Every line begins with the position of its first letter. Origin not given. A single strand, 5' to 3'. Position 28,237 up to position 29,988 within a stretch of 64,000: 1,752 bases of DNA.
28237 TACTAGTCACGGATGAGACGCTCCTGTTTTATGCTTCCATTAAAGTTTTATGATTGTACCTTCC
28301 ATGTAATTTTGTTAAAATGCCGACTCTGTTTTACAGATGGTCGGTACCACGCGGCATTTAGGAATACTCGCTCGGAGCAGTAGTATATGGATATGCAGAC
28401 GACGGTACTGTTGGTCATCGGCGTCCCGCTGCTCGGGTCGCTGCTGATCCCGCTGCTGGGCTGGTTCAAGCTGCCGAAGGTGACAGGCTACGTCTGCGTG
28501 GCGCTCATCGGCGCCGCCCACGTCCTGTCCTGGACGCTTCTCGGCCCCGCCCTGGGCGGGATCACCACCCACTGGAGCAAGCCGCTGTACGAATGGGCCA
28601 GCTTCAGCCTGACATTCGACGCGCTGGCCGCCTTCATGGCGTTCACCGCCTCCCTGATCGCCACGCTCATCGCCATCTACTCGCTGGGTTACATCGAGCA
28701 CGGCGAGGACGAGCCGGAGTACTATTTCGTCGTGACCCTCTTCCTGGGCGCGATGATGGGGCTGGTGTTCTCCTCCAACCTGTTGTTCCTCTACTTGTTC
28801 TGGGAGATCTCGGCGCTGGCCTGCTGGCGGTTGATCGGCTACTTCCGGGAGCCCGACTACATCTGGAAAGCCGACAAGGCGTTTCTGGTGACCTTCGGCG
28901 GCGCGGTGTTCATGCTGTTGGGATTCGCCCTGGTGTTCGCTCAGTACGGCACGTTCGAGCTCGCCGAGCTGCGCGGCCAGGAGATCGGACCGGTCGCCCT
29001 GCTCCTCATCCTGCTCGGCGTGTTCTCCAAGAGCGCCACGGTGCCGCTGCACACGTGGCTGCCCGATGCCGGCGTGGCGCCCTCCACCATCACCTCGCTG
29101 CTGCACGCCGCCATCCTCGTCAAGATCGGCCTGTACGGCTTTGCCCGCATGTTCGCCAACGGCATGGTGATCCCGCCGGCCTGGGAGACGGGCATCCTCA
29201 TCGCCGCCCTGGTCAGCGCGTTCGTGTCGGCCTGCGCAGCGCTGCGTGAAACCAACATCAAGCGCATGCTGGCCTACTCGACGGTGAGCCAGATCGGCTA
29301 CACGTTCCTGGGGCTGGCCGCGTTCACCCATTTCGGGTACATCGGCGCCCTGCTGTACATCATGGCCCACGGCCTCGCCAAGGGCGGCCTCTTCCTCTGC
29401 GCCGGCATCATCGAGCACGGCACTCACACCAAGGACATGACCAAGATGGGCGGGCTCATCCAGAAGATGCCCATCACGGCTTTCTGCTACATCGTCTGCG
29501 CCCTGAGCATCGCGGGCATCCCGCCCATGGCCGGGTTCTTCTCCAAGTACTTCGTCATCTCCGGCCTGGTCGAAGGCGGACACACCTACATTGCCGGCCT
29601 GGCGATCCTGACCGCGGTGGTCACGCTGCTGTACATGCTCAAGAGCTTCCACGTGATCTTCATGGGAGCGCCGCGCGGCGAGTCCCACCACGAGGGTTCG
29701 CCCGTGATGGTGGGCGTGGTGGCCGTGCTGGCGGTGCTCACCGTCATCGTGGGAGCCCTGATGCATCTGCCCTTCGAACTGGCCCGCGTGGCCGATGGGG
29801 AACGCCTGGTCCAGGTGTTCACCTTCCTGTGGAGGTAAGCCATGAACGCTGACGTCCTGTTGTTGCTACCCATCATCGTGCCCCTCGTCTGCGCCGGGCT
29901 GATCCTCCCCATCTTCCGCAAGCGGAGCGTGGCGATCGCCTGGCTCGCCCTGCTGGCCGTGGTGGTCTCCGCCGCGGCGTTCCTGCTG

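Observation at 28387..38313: Twelve-gene group 4 energy-converting [NiFe]-hydrogenase with three Mrp/NuoL-type antiporter modules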

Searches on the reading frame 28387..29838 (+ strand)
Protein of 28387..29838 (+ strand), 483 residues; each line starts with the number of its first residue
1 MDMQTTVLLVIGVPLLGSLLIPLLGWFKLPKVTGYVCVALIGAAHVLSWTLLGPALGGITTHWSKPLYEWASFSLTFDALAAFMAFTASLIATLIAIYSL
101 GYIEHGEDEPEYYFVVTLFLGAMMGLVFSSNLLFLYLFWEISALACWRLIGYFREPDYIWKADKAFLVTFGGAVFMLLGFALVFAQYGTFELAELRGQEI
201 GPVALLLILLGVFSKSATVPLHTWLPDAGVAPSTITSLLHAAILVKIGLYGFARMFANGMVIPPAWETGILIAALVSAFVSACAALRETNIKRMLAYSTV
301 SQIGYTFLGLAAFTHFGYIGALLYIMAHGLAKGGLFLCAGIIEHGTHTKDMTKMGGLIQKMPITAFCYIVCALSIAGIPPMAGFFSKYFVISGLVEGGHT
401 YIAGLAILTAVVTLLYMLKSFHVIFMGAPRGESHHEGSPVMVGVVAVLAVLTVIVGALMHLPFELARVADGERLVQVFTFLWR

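Call 5: search_protein_families(library=pfam, proteins=[window:28387-29838:+], max_evalue=0.01)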
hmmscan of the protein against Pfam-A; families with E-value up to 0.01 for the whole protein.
window:28387-29838:+ (483 aa): 2 families
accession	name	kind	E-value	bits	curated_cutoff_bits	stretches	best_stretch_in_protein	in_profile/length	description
PF00361.26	Proton_antipo_M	-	2e-67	227.9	21.5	1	129-412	1-293/294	NADH:quinone oxidoreductase/Mrp antiporter, TM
PF00662.26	Proton_antipo_N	-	2e-07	31.3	24.5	1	72-112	10-50/51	NADH-Ubiquinone oxidoreductase (complex I), chain 5 N-terminus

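Call 6: search_protein_families(library=ncbifam, proteins=[window:28387-29838:+], max_evalue=0.01)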
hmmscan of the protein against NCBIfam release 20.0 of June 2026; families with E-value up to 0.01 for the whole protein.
window:28387-29838:+ (483 aa): 75 families (the best 25 are shown)
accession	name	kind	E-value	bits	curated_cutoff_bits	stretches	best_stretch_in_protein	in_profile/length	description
NF005141.0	PRK06590.1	equivalog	2.7e-91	307.4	556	1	4-464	2-473/615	NADH-quinone oxidoreductase subunit L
TIGR01974.1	NDH_I_L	subfamily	1.3e-86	292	407.5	1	7-465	3-485/630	NADH-quinone oxidoreductase subunit L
NF005097.0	PRK06525.1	equivalog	2.7e-84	283.6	430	1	5-455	3-471/480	hydrogenase 4 subunit D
NF009287.0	PRK12647.1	equivalog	2.6e-76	257.7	937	1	8-459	4-467/773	putative monovalent cation/H+ antiporter subunit A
NF009288.0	PRK12648.1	equivalog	2.8e-71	240.8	1104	1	7-459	3-471/954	monovalent cation/H+ antiporter subunit A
NF009289.0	PRK12649.1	equivalog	6e-71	239.9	1117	1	8-463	16-489/789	putative monovalent cation/H+ antiporter subunit A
NF009285.0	PRK12645.1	equivalog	1.9e-68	231.5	1028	1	6-458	3-492/804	Na+/H+ antiporter subunit A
TIGR01972.1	NDH_I_M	subfamily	2.2e-67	227.8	263.8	1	10-456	4-465/486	NADH-quinone oxidoreductase subunit M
TIGR00940.1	2a6301s01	subfamily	5e-67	226.9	920.45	1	16-458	10-488/793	monovalent cation:proton antiporter subunit A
NF005086.0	PRK06521.1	equivalog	1.7e-65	221.8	667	1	27-458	29-491/669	hydrogenase 4 subunit B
NF009284.0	PRK12644.1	equivalog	2e-65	221.5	962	1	71-459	66-471/975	Na+/H+ antiporter subunit A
NF009290.0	PRK12650.1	equivalog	5.5e-65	219.8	980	1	37-461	33-474/966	DUF4040 family protein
NF005561.0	PRK07234.1-1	equivalog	9.1e-65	219.5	718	1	69-440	70-451/569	putative monovalent cation/H+ antiporter subunit D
NF005626.0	PRK07376.1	equivalog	8.1e-64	216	963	1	11-434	17-463/675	NAD(P)H-quinone oxidoreductase subunit 5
NF040617.1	F420_dehyd_FpoL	exception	9.1e-60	203.1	1050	2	197-463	224-505/669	F420H2 dehydrogenase subunit FpoL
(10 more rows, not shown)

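Call 75: search_solved_structures(query=window:28387-29838:+, max_evalue=1e-30)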
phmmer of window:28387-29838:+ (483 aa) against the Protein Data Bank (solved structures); distinct sequences matched with E-value up to 1e-30: 42.
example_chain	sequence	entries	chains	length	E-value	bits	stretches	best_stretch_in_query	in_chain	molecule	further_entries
4he8_L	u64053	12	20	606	2.4e-57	198.4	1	10-468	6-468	NADH-quinone oxidoreductase subunit 12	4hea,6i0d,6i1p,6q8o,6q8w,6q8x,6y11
6z16_A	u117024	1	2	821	6.2e-53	183.8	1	71-457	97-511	Multisubunit Na+/H+ antiporter, A subunit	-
8e9g_L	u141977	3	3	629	3.6e-51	178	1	71-460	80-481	NADH-quinone oxidoreductase, L subunit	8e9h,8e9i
6hum_F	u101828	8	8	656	5e-51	177.5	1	13-430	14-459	NADH dehydrogenase subunit 5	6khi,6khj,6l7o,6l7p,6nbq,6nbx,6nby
7qru_A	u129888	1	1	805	5.5e-51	177.4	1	14-453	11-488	Na+/H+ antiporter subunit A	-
7z7r_L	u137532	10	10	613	1.4e-50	176.1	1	8-464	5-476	NADH dehydrogenase subunit L | NADH-quinone oxidoreductase subunit L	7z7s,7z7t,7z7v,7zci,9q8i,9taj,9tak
3rko_L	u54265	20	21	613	1.7e-50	175.8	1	8-464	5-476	NADH-QUINONE OXIDOREDUCTASE SUBUNIT L | Proton-translocating NADH-quinone oxidoreductase, chain L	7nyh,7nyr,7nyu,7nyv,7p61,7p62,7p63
7eu3_F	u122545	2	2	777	9.7e-44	153.5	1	16-430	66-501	NAD(P)H-quinone oxidoreductase subunit F | NADH-plastoquinone oxidoreductase subunit 5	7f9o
9grx_F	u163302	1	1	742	2.9e-43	151.9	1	28-427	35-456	NAD(P)H-quinone oxidoreductase subunit 5, chloroplastic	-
8qby_L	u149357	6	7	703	3.2e-43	151.8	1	10-463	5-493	NADH dehydrogenase subunit L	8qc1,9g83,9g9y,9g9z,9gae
7d3u_A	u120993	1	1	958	5.6e-43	151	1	18-419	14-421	Monovalent Na+/H+ antiporter subunit A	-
7wff_F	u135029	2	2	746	1.4e-42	149.6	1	72-427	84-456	NAD(P)H-quinone oxidoreductase subunit 5, chloroplastic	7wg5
7qru_D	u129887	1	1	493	6.8e-41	144.1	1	5-464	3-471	Na+/H+ antiporter subunit D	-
6cfw_H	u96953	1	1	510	1.6e-38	136.3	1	76-457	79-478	Monovalent cation/H+ antiporter subunit D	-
7ar7_L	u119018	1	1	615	8.9e-37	130.6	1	8-426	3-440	NADH-ubiquinone oxidoreductase chain 5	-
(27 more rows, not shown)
